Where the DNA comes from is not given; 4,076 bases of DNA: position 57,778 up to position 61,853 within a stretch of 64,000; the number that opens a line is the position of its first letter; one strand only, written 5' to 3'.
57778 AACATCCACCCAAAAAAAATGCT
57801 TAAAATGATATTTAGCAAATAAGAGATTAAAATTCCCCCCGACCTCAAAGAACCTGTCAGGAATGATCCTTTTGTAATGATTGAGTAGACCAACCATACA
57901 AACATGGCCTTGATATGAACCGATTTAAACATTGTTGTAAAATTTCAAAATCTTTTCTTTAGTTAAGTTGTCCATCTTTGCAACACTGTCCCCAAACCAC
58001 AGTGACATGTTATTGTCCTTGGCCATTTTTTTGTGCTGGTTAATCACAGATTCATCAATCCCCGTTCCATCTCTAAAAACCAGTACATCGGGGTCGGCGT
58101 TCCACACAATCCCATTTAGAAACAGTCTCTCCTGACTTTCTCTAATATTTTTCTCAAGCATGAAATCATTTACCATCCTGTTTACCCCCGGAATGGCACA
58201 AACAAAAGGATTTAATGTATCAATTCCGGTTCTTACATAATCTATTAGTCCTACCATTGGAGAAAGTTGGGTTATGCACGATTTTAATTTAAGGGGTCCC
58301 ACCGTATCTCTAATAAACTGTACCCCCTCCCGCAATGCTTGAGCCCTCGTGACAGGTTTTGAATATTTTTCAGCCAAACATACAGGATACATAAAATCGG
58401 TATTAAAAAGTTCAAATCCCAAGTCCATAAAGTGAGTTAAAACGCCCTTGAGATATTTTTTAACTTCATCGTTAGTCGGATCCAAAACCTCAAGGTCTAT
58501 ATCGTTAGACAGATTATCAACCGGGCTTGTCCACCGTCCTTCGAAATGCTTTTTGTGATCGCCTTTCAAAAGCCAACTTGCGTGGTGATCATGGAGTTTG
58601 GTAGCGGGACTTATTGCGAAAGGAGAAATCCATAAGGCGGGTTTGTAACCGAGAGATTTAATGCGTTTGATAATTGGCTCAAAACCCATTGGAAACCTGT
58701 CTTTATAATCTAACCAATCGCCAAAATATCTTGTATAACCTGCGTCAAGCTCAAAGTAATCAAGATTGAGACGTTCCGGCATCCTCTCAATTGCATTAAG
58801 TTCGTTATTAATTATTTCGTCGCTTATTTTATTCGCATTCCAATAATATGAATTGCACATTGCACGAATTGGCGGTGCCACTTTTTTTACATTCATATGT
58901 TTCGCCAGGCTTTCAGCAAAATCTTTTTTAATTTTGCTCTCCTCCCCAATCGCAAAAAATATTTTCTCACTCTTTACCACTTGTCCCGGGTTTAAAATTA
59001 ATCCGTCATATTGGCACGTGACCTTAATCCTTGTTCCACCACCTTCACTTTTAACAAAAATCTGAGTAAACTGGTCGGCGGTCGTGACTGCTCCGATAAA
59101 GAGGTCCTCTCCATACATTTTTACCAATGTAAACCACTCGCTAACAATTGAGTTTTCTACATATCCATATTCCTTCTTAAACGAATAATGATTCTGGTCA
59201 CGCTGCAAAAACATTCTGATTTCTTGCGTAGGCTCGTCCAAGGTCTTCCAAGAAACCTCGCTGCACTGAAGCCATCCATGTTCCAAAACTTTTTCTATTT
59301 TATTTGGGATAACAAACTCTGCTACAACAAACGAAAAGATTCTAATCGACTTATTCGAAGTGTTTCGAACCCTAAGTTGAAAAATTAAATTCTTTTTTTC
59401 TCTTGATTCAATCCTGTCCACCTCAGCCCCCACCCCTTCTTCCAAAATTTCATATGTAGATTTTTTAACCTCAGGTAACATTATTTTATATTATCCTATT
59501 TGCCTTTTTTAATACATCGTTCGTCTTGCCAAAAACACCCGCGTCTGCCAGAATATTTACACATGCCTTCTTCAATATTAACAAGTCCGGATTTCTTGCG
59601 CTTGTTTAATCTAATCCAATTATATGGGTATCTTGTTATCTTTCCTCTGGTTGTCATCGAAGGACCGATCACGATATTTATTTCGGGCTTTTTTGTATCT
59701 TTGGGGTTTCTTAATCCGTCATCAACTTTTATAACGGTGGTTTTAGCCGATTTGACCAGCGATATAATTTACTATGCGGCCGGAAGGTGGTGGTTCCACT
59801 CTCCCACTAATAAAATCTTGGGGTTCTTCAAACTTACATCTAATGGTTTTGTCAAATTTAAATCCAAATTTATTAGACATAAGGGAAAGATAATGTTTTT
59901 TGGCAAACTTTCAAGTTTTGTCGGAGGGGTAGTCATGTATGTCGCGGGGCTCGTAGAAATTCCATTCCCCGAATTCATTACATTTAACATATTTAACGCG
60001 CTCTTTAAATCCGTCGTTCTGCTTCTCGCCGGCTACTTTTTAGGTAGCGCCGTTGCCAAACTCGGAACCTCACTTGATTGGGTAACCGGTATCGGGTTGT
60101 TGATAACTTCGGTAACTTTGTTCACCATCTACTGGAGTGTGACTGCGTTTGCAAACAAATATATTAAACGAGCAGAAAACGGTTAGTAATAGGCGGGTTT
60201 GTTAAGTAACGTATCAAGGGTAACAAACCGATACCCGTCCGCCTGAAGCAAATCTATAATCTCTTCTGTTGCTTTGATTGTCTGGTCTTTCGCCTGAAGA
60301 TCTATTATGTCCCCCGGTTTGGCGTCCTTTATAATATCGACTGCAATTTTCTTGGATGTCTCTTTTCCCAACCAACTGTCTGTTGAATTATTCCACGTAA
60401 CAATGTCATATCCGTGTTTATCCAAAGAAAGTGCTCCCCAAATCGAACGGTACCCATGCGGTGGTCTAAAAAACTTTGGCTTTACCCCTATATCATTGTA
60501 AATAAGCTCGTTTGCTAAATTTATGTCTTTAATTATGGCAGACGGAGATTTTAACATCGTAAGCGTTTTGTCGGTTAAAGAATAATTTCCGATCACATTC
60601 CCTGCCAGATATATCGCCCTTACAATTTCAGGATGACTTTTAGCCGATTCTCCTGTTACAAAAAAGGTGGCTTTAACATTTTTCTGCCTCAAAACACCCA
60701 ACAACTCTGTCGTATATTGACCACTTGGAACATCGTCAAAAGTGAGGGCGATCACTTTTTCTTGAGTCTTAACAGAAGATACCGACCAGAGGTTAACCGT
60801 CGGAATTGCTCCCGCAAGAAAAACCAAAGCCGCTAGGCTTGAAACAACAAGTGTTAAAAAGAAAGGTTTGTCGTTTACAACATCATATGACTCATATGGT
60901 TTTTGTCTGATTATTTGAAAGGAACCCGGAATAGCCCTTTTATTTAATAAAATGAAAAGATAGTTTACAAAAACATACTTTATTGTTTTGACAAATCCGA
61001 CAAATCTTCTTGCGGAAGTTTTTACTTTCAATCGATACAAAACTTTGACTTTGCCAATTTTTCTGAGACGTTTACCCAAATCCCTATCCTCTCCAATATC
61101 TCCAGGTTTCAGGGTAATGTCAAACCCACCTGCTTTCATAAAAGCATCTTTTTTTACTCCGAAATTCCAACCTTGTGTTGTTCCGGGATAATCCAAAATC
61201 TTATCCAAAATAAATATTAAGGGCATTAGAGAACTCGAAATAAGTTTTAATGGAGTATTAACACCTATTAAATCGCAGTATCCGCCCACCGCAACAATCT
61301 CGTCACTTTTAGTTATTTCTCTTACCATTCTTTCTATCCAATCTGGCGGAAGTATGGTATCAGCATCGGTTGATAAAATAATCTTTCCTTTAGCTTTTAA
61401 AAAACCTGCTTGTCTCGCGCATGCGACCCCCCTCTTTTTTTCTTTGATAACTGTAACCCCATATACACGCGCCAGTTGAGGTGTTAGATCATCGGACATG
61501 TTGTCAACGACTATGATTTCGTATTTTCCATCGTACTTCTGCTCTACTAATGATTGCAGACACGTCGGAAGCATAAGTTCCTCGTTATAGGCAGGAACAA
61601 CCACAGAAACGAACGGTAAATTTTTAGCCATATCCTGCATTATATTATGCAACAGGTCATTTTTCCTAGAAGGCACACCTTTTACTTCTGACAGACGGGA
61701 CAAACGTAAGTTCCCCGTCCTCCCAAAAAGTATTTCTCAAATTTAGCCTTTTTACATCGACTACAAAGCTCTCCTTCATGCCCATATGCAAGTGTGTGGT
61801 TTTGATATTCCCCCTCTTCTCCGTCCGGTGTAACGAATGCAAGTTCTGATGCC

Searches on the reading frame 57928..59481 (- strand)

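Call 66: search_protein_families(library=pfam, proteins=[window:57928-59481:-], max_evalue=0.00001)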
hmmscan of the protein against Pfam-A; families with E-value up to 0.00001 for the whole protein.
window:57928-59481:- (518 aa): 1 family
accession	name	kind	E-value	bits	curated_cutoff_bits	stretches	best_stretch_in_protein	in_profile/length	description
PF02065.24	Melibiase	-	3.3e-09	36.6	27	1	250-327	89-165/347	Melibiase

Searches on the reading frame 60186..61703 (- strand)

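Call 66: search_protein_families(library=pfam, proteins=[window:60186-61703:-], max_evalue=0.00001)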
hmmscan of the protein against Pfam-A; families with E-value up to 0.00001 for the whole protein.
window:60186-61703:- (506 aa): 5 families
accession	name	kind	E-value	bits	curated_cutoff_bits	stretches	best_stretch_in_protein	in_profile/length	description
PF00535.33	Glycos_transf_2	-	8.3e-30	104.4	23.3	1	33-142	1-115/168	Glycosyl transferase family 2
PF01522.26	Polysacc_deac_1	-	8.9e-27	94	23.1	1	311-421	2-110/124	Polysaccharide deacetylase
PF13641.12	Glyco_tranf_2_3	-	2.4e-10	41.2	27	1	32-140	3-120/230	Glycosyltransferase like family 2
PF10111.15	Glyco_tranf_2_2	-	9.4e-07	29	27.3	0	33-237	1-228/276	Glycosyltransferase like family 2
PF13506.12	Glyco_transf_21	-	7.9e-06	25.9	21.7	0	98-231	23-156/174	Glycosyl transferase family 21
